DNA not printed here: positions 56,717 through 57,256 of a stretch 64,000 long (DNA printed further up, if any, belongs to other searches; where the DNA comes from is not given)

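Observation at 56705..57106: Perfect LexA (Cheo-type) box over the promoter of a tiny membrane protein: possible SOS-induced effector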

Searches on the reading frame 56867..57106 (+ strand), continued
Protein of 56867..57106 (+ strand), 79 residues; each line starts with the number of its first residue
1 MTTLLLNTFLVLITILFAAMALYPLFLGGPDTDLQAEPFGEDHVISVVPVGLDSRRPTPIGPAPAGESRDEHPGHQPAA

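Call 73: find_encoding_contigs(protein=P0054, flank=10000, max_places=4)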
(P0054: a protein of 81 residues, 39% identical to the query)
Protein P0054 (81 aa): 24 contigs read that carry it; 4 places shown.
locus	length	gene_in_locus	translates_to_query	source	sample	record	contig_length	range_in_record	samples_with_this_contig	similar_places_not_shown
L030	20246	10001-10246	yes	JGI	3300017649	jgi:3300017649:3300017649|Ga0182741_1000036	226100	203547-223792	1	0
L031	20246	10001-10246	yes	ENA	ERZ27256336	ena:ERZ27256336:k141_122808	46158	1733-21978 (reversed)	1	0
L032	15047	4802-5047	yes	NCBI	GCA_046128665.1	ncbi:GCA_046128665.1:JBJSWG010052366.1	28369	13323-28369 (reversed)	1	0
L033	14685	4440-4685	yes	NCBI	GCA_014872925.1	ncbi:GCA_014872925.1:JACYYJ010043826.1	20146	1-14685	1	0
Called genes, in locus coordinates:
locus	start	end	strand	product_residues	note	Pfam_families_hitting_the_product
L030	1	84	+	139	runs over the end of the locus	-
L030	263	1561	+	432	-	-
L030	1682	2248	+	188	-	-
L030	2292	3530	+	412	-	-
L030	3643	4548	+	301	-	PF00296:Bac_luciferase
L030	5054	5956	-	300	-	PF01636:APH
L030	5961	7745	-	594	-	PF00664:ABC_membrane, PF00005:ABC_tran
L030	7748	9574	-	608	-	PF00664:ABC_membrane, PF00005:ABC_tran, PF02463:SMC_N (faint)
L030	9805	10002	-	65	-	-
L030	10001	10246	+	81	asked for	-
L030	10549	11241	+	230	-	PF02586:SRAP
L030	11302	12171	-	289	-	PF02900:LigB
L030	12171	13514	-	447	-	PF01594:AI-2E_transport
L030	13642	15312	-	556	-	PF06347:SH3_4 (faint), PF08239:SH3_3, PF01464:SLT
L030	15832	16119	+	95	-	PF04362:Iron_traffic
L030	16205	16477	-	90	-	-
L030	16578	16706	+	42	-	-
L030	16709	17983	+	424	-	PF02844:GARS_N, PF01071:GARS_A, PF02843:GARS_C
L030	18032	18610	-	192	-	PF28549:NDPSase_N, PF00293:NUDIX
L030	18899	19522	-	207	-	PF06445:GyrI-like (weak)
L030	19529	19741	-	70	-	-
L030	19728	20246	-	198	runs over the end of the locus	PF00857:Isochorismatase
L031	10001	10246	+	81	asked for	-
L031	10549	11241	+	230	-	PF02586:SRAP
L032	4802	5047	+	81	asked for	-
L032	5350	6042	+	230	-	PF02586:SRAP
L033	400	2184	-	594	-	PF00664:ABC_membrane, PF00005:ABC_tran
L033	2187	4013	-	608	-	PF00664:ABC_membrane, PF00005:ABC_tran, PF02463:SMC_N (faint)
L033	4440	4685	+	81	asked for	-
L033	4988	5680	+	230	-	PF02586:SRAP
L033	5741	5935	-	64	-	-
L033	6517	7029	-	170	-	PF01594:AI-2E_transport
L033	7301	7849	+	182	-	-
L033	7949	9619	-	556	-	PF06347:SH3_4 (faint), PF08239:SH3_3, PF07653:SH3_2 (faint), PF08239:SH3_3, PF01464:SLT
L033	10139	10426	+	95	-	PF04362:Iron_traffic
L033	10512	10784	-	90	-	-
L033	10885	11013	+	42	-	-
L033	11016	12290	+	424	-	PF02844:GARS_N, PF01071:GARS_A, PF02843:GARS_C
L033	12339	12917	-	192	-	PF28549:NDPSase_N, PF00293:NUDIX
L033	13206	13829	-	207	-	PF06445:GyrI-like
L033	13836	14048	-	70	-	-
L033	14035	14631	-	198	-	PF00857:Isochorismatase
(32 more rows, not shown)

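Call 74: find_encoding_contigs(protein=P0042, flank=10000, max_places=3)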
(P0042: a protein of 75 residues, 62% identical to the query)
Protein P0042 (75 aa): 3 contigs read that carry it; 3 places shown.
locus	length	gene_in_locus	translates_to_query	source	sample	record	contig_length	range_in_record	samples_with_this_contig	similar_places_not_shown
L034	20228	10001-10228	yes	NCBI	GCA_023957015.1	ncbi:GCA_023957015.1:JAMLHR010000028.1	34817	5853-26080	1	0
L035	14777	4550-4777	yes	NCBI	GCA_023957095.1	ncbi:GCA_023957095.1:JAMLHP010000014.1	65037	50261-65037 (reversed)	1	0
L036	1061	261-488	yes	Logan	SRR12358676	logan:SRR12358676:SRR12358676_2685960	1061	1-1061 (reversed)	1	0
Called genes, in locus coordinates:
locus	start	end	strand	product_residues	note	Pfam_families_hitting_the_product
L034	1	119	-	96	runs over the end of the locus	-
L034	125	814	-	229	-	-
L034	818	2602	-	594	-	-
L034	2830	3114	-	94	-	PF04233:Phage_Mu_F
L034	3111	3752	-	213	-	-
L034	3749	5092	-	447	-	PF05133:SPP1_portal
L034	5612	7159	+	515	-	PF01293:PEPCK_ATP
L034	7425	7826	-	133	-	PF03625:DUF302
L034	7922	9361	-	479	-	-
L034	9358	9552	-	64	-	-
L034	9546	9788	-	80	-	-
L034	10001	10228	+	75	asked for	-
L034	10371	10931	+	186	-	PF01022:HTH_5, PF12840:HTH_20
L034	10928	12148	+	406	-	PF05977:MFS_3, PF07690:MFS_1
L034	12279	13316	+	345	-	PF02558:ApbA, PF08546:ApbA_C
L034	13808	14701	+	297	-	PF01040:UbiA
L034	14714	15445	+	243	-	PF01209:Ubie_methyltran, PF13489:Methyltransf_23, PF13847:Methyltransf_31, PF08241:Methyltransf_11, PF08242:Methyltransf_12, PF13649:Methyltransf_25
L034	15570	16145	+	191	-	PF07638:Sigma70_ECF (weak), PF04542:Sigma70_r2, PF08281:Sigma70_r4_2, PF04545:Sigma70_r4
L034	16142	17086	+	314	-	-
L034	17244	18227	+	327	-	PF09084:NMT1, PF12974:Phosphonate-bd (faint)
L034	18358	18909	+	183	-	PF00881:Nitroreductase, PF14512:TM1586_NiRdase (faint)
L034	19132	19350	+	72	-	PF11127:YgaP-like_TM (weak)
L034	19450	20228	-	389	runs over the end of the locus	PF02636:Methyltransf_28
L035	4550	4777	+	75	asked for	-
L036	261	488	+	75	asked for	-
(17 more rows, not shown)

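Call 80: predict_structure(alignment_id=A5)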
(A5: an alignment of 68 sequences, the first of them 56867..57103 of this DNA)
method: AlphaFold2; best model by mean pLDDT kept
length: 79 residues; sequences in the alignment: 68
mean_pLDDT: 72.0   pTM: 0.33
mean pLDDT of the five models: 72.0, 70.6, 70.4, 69.5, 67.1
residues with pLDDT >= 90: 21; 70-90: 11; 50-70: 47; < 50: 0
segments of 3 or more residues with pLDDT < 50: none
pLDDT, mean of each block of 10 residues (from residue 1): 94 97 79 58 69 63 56 59
secondary structure, 60 per line:
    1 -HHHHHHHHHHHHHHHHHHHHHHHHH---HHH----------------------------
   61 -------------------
elements in order: H2-26
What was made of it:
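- Helix at residues 2-26 with pLDDT above 90, and a tail with pLDDT of 56-69 (call 80).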

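Call 82: search_protein_families(library=phrogs, proteins=[window:56867-57103:+, P0054, P0085, L034:9546-9788:-, L034:9358-9552:-, L034:7922-9361:-], max_evalue=0.01)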
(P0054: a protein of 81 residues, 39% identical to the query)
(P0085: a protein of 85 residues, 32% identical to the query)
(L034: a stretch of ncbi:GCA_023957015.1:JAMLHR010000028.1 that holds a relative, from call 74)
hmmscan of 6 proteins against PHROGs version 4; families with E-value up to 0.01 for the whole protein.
window:56867-57103:+ (79 aa): 0 families

P0054 (81 aa): 0 families

P0085 (85 aa): 0 families

L034:9546-9788:- (80 aa): 0 families

L034:9358-9552:- (64 aa): 0 families

L034:7922-9361:- (479 aa): 5 families
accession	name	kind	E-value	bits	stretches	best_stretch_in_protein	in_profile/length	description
phrog_2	-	head and packaging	5.9e-13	49.4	1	20-456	262-582/807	terminase large subunit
phrog_5909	-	head and packaging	2.8e-07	30.9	1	298-425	116-231/285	terminase large subunit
phrog_9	-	head and packaging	1.1e-06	28.8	1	49-206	228-389/812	terminase large subunit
phrog_38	-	head and packaging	1.3e-06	28.4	1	6-188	263-460/760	terminase large subunit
phrog_5713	-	head and packaging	4.3e-05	24.5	1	341-410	10-74/143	terminase large subunit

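Call 83: search_solved_structures(query=A5, max_evalue=1)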
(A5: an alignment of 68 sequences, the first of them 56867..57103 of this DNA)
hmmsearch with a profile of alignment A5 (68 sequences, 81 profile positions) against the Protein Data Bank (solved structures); distinct sequences matched with E-value up to 1: 0.

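Call 84: search_protein_families(library=ncbifam, proteins=[window:56867-57103:+, P0054, P0085, L034:9546-9788:-, L034:9358-9552:-], max_evalue=0.1)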
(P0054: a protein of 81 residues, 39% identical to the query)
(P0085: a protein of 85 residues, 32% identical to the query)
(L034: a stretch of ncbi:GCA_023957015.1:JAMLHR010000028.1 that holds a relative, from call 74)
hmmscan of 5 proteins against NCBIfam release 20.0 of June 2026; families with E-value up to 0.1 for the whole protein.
window:56867-57103:+ (79 aa): 0 families

P0054 (81 aa): 0 families

P0085 (85 aa): 0 families

L034:9546-9788:- (80 aa): 0 families

L034:9358-9552:- (64 aa): 2 families
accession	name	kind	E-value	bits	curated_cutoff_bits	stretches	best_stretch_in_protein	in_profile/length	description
NF041476.1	membrane_YldA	equivalog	0.019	14.9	45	1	45-60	8-23/29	small membrane protein YldA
NF006330.0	PRK08560.1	equivalog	0.097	11.7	220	1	9-39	3-33/342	tyrosine--tRNA ligase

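Call 94: find_encoding_contigs(protein=P0088, flank=6000, max_places=3)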
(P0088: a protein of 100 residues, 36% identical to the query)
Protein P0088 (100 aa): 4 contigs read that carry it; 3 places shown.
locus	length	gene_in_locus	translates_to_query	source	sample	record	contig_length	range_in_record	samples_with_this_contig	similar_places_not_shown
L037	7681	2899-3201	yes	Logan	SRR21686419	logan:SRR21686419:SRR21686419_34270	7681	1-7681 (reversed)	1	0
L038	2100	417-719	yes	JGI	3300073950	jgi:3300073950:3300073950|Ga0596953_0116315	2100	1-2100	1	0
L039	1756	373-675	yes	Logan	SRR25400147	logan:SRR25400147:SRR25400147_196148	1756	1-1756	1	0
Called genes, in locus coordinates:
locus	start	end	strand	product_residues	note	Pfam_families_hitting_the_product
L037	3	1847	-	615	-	?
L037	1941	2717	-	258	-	-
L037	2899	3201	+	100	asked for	-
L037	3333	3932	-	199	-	-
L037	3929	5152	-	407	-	PF10633:NPCBM_assoc (faint)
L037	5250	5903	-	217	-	-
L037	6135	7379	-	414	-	-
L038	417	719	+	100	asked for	-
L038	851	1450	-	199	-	-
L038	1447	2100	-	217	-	?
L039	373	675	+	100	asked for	-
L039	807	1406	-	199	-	-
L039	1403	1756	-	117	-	?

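Call 95: find_encoding_contigs(protein=P0080, flank=6000, max_places=3)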
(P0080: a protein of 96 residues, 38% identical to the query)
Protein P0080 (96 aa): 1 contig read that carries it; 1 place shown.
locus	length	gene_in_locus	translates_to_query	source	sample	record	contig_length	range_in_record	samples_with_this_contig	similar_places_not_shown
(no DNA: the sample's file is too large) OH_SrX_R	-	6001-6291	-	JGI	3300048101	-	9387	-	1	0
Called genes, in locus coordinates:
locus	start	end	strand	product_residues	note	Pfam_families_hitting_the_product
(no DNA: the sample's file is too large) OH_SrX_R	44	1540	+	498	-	PF00144:Beta-lactamase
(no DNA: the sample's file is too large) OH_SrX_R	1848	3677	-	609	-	PF00664:ABC_membrane, PF00005:ABC_tran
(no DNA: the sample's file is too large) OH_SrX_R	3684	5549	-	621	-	PF00664:ABC_membrane, PF02463:SMC_N (faint), PF00005:ABC_tran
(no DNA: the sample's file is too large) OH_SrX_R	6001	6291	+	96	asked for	-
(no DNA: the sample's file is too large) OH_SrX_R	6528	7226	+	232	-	PF02586:SRAP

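Call 103: find_encoding_contigs(protein=P0031, flank=10000, max_places=3)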
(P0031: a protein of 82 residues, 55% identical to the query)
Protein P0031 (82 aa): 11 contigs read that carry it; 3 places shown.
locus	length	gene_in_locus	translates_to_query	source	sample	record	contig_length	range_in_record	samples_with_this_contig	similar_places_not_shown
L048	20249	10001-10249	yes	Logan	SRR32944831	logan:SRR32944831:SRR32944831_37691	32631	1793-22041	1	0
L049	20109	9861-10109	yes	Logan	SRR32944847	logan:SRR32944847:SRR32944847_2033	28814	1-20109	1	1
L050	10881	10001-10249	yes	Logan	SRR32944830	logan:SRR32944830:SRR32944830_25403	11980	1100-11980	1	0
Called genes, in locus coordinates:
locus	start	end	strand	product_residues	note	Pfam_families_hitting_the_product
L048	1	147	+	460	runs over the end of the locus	PF10396:TrmE_N, PF12631:MnmE_helical, PF13191:AAA_16 (weak), PF03193:RsgA_GTPase (faint), PF01926:MMR_HSR1, PF02421:FeoB_N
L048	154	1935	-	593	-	PF00664:ABC_membrane, PF00005:ABC_tran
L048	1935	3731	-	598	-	PF00664:ABC_membrane, PF00005:ABC_tran, PF02463:SMC_N (faint)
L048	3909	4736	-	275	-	PF04951:Peptidase_M55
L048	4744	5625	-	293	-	PF12911:OppC_N, PF00528:BPD_transp_1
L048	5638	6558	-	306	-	PF19300:BPD_transp_1_N, PF00528:BPD_transp_1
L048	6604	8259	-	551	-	PF00496:SBP_bac_5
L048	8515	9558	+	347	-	PF02826:2-Hacid_dh_C, PF00670:AdoHcyase_NAD (weak)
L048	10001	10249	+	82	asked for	-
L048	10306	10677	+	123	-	PF04237:YjbR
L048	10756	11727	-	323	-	PF00296:Bac_luciferase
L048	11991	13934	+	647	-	PF12229:PG_binding_4, PF04294:VanW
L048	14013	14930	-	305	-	PF01936:NYN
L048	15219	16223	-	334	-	PF14016:DUF4232 (faint), PF11611:DUF4352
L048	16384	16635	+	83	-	-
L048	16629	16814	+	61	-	-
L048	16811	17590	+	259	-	-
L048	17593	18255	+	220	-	-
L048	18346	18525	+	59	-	-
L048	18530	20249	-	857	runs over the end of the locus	PF00912:Transgly, PF00905:Transpeptidase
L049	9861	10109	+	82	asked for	-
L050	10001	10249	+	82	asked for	-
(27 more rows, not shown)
